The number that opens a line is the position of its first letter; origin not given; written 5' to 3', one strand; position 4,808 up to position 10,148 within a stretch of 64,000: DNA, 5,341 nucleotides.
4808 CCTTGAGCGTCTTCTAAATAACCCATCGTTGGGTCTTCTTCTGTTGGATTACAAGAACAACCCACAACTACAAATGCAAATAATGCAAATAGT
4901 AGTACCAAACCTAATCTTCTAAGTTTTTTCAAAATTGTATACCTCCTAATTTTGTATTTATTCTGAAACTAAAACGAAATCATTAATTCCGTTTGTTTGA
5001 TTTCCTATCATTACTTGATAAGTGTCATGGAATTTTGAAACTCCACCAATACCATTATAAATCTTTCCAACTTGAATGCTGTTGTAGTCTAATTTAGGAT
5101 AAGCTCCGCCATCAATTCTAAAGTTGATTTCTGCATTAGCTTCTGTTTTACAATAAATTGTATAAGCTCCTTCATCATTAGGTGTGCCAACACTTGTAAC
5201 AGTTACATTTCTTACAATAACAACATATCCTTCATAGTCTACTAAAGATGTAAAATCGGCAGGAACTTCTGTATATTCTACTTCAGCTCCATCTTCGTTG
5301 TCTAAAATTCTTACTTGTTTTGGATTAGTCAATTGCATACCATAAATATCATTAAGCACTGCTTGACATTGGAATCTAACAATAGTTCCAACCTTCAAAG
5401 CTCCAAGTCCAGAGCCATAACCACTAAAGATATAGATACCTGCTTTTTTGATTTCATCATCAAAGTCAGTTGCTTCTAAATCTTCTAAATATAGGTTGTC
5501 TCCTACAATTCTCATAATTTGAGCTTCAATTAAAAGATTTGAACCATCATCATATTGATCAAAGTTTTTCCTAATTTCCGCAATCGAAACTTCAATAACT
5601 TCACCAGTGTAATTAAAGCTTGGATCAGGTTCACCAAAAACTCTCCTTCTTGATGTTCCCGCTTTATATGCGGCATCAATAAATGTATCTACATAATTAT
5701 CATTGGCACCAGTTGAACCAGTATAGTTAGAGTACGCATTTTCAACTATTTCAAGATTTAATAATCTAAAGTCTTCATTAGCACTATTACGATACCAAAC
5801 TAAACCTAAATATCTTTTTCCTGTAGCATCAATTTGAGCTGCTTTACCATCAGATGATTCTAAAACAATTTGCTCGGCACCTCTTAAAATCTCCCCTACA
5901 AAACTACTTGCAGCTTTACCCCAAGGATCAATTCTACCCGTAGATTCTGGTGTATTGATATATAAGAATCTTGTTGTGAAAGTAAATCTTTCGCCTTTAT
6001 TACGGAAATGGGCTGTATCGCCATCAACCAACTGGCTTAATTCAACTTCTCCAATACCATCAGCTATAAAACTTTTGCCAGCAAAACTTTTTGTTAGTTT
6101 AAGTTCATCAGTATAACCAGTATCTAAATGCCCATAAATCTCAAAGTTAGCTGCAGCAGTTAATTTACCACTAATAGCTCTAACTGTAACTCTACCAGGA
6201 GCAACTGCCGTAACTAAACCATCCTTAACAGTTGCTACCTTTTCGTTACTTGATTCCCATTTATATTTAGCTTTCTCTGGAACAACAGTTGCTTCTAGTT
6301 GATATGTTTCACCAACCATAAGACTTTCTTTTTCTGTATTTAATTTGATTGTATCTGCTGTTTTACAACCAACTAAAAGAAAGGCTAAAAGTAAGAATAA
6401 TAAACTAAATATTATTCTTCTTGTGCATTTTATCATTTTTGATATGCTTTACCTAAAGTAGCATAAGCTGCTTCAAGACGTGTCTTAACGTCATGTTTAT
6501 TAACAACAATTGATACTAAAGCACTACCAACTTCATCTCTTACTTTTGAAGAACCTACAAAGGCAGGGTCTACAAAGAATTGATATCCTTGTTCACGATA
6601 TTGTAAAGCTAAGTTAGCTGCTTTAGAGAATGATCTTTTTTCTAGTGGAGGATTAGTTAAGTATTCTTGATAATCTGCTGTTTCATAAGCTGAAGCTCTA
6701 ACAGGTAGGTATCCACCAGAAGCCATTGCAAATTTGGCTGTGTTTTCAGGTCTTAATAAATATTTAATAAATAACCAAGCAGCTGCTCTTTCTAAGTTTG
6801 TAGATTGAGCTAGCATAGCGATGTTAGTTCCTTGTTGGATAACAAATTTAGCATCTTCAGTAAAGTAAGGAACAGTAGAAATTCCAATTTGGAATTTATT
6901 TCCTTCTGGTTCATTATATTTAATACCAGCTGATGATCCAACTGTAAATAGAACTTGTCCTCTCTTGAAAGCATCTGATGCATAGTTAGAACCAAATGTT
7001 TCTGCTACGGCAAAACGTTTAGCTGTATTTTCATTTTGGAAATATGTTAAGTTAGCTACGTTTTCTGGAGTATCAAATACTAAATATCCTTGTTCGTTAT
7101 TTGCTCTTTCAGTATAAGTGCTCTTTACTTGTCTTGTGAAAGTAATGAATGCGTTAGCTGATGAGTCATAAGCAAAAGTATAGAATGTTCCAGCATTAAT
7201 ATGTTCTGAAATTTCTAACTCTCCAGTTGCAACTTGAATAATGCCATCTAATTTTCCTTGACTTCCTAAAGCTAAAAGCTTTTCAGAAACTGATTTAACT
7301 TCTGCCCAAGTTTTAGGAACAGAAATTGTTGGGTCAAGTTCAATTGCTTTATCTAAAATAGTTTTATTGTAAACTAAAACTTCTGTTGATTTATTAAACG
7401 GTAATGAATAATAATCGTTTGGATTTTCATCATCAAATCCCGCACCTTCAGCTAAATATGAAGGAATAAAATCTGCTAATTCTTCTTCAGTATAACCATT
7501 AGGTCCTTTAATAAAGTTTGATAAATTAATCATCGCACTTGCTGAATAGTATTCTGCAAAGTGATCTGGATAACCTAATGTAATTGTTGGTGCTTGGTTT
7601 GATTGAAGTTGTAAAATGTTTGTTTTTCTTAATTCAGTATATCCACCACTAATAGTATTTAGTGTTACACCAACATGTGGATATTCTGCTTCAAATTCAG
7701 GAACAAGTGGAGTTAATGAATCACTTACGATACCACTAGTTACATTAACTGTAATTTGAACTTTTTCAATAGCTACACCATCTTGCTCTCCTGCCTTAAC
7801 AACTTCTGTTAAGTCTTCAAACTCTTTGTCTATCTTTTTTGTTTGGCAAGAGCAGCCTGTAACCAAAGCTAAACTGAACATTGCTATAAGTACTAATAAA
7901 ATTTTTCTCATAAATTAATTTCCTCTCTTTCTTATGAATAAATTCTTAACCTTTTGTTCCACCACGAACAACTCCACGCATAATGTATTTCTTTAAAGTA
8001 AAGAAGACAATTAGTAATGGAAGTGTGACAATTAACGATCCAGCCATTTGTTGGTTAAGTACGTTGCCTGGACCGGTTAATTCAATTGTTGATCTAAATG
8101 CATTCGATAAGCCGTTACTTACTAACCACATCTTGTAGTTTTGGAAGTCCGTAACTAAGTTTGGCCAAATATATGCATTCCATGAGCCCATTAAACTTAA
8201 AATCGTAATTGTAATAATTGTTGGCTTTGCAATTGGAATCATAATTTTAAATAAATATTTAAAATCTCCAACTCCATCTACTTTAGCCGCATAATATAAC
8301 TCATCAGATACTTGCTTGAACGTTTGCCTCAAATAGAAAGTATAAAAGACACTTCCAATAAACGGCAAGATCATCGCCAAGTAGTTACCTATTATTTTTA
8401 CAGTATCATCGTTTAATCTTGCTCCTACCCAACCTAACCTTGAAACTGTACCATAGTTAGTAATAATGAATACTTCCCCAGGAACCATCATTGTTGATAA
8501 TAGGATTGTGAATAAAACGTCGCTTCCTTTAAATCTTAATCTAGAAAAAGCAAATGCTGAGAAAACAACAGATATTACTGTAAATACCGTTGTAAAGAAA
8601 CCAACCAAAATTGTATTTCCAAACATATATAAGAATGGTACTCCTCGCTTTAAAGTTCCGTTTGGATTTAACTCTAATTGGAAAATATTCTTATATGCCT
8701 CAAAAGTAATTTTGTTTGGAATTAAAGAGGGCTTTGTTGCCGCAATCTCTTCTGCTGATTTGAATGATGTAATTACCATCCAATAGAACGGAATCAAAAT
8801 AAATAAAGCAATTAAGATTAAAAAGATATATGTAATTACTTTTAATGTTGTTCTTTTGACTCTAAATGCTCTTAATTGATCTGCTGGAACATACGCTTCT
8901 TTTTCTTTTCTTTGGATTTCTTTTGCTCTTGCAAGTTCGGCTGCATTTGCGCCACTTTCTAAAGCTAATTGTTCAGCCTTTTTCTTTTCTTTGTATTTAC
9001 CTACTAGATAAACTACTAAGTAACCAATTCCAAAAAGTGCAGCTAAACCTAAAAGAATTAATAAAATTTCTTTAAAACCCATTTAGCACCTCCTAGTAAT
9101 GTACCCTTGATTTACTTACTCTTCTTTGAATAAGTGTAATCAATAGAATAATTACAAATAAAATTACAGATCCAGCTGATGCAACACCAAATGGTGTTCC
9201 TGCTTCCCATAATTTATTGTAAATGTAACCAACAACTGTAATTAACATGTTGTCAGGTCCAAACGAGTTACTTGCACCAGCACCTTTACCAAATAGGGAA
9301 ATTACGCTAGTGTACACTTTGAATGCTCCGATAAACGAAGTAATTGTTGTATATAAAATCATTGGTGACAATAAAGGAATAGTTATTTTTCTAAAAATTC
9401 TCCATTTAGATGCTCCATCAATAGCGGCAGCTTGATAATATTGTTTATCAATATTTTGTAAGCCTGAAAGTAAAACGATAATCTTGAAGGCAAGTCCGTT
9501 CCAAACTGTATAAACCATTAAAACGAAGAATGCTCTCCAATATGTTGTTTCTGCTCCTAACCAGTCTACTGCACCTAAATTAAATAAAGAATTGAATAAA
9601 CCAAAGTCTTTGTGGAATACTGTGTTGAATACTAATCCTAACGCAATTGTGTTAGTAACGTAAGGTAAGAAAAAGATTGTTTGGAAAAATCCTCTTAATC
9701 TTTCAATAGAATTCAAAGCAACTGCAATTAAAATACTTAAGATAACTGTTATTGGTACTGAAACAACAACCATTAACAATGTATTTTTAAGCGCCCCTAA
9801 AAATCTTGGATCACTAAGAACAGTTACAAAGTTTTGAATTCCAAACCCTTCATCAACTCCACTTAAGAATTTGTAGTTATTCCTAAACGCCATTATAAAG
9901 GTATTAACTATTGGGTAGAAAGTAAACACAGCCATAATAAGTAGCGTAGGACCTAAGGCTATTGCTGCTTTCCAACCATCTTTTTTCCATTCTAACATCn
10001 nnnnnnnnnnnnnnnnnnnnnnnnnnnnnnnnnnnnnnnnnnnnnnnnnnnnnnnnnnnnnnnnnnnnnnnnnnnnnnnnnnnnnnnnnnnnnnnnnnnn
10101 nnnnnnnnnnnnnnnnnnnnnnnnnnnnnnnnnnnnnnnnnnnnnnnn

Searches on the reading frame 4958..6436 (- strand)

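Call 76: search_protein_families(library=pfam, proteins=[window:4958-6436:-], max_evalue=0.00001)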
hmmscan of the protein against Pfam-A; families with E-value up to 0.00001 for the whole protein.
window:4958-6436:- (492 aa): 1 family
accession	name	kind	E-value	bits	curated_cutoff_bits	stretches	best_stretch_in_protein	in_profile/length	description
PF02368.24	Big_2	-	7.8e-14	51.8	22.8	1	29-93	4-72/79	Bacterial Ig-like domain (group 2)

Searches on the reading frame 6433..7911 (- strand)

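Call 76: search_protein_families(library=pfam, proteins=[window:6433-7911:-], max_evalue=0.00001)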
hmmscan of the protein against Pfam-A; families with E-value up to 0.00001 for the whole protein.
window:6433-7911:- (492 aa): 2 families
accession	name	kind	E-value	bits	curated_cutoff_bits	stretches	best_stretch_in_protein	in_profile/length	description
PF13416.11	SBP_bac_8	-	1.8e-36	126.8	27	1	71-417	4-274/279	Bacterial extracellular solute-binding protein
PF01547.30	SBP_bac_1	-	6.3e-26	92.5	26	1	64-391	6-306/307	Bacterial extracellular solute-binding protein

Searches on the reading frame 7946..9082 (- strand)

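Call 76: search_protein_families(library=pfam, proteins=[window:7946-9082:-], max_evalue=0.00001)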
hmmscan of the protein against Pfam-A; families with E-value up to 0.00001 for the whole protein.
window:7946-9082:- (378 aa): 1 family
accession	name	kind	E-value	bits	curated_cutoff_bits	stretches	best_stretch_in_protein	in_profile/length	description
PF00528.27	BPD_transp_1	-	6.1e-10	39.6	26.4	1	175-371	5-182/184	Binding-protein-dependent transport system inner membrane component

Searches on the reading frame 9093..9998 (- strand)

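Call 75: search_protein_families(library=pfam, proteins=[window:9093-9998:-], max_evalue=0.00001)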
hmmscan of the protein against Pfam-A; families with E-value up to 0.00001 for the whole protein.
window:9093-9998:- (301 aa): 1 family
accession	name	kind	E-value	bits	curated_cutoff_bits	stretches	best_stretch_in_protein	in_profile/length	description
PF00528.27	BPD_transp_1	-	3.2e-17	63.3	26.4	1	85-296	2-180/184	Binding-protein-dependent transport system inner membrane component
